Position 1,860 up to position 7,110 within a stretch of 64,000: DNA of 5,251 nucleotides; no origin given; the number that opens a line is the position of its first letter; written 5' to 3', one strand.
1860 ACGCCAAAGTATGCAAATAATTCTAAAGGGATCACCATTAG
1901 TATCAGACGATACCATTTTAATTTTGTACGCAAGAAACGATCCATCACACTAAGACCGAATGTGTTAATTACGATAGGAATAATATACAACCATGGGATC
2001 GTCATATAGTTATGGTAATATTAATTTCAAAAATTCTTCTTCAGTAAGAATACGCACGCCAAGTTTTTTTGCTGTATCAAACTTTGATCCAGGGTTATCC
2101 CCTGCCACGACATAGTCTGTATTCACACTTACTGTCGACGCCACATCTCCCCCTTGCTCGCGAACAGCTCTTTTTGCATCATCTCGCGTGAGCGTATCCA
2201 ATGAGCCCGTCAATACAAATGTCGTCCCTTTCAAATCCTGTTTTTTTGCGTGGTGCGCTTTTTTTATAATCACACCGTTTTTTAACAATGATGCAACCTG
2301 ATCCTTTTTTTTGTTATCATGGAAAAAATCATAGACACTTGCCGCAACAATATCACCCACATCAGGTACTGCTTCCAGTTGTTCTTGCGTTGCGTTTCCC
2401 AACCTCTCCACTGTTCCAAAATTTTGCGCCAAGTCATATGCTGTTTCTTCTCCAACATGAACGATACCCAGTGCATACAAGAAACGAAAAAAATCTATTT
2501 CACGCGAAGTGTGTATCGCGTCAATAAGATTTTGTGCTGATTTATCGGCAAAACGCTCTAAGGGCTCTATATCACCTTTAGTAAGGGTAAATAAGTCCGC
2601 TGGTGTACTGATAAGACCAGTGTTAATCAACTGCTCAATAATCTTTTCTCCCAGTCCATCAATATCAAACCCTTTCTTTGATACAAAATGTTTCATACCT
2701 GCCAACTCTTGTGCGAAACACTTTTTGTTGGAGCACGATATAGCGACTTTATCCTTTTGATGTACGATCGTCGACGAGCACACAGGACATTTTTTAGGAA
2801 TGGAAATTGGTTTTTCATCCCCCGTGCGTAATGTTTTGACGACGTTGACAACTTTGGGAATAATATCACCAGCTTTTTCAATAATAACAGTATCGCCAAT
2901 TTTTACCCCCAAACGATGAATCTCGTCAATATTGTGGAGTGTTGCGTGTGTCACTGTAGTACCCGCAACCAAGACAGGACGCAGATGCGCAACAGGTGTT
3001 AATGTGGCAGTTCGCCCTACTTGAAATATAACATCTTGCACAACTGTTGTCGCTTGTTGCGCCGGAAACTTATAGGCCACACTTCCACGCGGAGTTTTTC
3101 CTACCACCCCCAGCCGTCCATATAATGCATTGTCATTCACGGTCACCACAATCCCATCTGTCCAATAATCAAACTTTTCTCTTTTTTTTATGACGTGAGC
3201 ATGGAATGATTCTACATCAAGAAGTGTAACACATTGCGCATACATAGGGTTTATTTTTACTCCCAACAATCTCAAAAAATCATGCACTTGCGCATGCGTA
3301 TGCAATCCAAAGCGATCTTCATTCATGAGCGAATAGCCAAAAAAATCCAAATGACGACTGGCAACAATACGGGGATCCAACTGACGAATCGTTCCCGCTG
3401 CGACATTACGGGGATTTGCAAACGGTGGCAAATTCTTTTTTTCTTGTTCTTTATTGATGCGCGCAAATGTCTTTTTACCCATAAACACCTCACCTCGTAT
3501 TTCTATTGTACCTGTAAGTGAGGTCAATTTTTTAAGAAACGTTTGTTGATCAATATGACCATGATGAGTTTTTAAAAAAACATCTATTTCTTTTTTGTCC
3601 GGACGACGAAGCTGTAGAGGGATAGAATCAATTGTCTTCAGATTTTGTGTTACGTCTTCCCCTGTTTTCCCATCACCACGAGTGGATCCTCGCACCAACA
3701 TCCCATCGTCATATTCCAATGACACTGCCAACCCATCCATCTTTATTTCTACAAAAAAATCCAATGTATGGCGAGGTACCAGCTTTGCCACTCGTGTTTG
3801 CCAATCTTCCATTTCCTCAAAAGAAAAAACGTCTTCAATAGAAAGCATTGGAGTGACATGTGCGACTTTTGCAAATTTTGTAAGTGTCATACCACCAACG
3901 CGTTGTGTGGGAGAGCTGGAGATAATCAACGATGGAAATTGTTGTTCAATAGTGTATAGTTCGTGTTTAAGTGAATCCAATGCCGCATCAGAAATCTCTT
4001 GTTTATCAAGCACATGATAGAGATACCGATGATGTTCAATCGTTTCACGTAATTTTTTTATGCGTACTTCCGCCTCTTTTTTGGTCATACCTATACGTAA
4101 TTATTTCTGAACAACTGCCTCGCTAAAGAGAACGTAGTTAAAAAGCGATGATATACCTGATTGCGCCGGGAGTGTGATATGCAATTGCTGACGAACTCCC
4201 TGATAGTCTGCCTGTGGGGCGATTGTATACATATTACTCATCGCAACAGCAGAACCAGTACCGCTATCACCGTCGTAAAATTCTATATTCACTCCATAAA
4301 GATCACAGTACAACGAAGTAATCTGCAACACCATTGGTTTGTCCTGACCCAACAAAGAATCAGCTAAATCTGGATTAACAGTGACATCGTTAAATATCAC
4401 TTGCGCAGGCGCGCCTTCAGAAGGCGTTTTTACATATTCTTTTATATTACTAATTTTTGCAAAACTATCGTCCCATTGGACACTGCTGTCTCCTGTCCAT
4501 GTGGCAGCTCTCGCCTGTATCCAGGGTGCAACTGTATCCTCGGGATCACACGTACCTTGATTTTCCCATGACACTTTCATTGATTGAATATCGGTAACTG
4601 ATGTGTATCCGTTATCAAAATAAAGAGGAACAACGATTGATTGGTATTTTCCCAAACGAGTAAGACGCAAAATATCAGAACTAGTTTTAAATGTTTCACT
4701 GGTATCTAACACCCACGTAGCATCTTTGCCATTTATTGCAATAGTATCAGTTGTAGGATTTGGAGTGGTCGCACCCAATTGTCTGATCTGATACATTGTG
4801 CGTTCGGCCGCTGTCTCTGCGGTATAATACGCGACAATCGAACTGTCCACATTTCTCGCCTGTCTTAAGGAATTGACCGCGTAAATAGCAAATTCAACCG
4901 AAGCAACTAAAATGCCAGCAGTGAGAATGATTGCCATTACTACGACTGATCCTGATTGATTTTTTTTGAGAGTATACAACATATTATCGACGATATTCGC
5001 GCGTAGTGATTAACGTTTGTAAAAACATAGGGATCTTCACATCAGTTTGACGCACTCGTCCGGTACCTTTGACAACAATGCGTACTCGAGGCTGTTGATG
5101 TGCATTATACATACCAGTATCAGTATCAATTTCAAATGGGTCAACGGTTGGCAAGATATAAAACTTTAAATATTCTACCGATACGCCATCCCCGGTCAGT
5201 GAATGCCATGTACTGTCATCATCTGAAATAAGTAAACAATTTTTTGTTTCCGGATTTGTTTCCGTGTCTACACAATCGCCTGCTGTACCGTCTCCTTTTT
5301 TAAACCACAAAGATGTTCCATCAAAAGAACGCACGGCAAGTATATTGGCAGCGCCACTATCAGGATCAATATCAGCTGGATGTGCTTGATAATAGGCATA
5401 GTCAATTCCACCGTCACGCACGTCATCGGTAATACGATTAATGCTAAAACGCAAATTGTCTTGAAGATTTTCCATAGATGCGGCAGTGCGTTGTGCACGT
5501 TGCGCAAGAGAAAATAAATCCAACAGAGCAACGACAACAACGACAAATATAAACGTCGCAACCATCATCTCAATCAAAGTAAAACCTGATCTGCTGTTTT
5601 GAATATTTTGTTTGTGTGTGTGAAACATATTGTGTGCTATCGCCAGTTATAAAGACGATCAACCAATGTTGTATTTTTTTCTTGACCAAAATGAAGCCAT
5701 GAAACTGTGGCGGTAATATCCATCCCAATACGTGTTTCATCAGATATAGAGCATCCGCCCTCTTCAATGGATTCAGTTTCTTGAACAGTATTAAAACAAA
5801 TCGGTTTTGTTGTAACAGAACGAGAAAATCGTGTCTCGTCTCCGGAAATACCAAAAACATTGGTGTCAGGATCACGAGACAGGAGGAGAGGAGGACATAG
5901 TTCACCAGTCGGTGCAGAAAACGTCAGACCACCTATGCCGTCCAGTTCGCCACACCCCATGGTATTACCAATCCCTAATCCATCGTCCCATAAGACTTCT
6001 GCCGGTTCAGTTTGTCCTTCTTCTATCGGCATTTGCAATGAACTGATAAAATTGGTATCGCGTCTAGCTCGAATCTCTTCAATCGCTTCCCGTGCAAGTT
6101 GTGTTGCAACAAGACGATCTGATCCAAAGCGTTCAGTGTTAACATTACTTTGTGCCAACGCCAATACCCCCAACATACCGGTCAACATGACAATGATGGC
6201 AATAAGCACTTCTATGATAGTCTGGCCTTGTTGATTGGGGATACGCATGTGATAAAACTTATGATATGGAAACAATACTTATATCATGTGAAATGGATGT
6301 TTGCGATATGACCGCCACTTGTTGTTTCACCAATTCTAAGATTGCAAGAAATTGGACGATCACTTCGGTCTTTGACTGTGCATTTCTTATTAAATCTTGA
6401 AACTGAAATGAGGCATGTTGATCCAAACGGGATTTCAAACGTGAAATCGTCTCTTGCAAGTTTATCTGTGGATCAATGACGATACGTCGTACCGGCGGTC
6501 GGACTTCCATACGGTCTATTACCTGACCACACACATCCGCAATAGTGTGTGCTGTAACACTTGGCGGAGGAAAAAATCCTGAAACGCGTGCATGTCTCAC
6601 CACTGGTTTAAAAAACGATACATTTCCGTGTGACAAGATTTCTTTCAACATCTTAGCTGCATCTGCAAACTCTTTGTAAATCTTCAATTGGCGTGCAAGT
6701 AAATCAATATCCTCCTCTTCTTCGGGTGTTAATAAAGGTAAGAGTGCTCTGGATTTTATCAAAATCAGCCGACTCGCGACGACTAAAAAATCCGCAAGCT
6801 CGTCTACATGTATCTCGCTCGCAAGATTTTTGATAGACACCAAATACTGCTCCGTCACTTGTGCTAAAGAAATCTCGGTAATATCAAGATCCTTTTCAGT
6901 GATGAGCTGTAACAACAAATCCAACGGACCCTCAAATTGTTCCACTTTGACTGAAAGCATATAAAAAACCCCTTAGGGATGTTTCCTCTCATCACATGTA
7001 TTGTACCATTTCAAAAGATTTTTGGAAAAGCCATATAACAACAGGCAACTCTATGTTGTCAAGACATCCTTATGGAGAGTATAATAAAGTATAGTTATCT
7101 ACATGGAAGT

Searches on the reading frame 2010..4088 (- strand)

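Call 65: search_protein_families(library=pfam, proteins=[window:2010-4088:-], max_evalue=0.00001)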
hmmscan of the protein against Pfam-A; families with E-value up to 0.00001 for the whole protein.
window:2010-4088:- (692 aa): 6 families
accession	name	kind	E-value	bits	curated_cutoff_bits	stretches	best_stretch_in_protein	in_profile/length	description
PF01653.23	DNA_ligase_aden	-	6.4e-82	275.3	27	2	191-344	98-253/253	NAD-dependent DNA ligase adenylation domain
PF03120.22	DNA_ligase_OB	-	5.4e-31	106.7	32.9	1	347-424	1-78/79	NAD-dependent DNA ligase OB-fold domain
PF12826.13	HHH_2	-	1.6e-21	76.6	27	1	535-596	1-62/64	Helix-hairpin-helix motif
PF00533.33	BRCT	-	3.2e-16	59.8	21.3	1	619-690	6-78/78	BRCA1 C Terminus (BRCT) domain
PF14520.12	HHH_5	-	1.7e-11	44.8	27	0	540-589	5-55/57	Helix-hairpin-helix domain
PF22745.1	Nlig-Ia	-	5.6e-07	30.6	27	1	7-57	3-53/92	DNA ligase-like, N-terminal NAD+-binding domain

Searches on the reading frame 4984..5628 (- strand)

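Call 65: search_protein_families(library=pfam, proteins=[window:4984-5628:-], max_evalue=0.00001)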
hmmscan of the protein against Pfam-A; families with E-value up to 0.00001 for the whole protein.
window:4984-5628:- (214 aa): 1 family
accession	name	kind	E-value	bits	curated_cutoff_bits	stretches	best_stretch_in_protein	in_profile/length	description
PF07963.17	N_methyl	-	1.5e-07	31.2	21.2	1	11-36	2-27/27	Prokaryotic N-terminal methylation motif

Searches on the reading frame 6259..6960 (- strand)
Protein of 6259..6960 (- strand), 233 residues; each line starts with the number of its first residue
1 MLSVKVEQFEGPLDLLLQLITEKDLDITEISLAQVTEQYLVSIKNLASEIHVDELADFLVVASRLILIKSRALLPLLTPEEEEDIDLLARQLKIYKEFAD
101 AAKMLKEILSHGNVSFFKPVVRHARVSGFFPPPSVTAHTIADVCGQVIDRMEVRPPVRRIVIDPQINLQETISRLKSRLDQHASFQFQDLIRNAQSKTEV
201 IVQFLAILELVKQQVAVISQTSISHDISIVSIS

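Call 65: search_protein_families(library=pfam, proteins=[window:6259-6960:-], max_evalue=0.00001)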
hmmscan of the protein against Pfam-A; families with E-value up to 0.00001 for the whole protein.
window:6259-6960:- (233 aa): 1 family
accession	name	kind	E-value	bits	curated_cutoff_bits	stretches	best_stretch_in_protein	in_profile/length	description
PF02616.19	SMC_ScpA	-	1.2e-26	94.6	24.6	1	19-230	1-230/232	Segregation and condensation protein ScpA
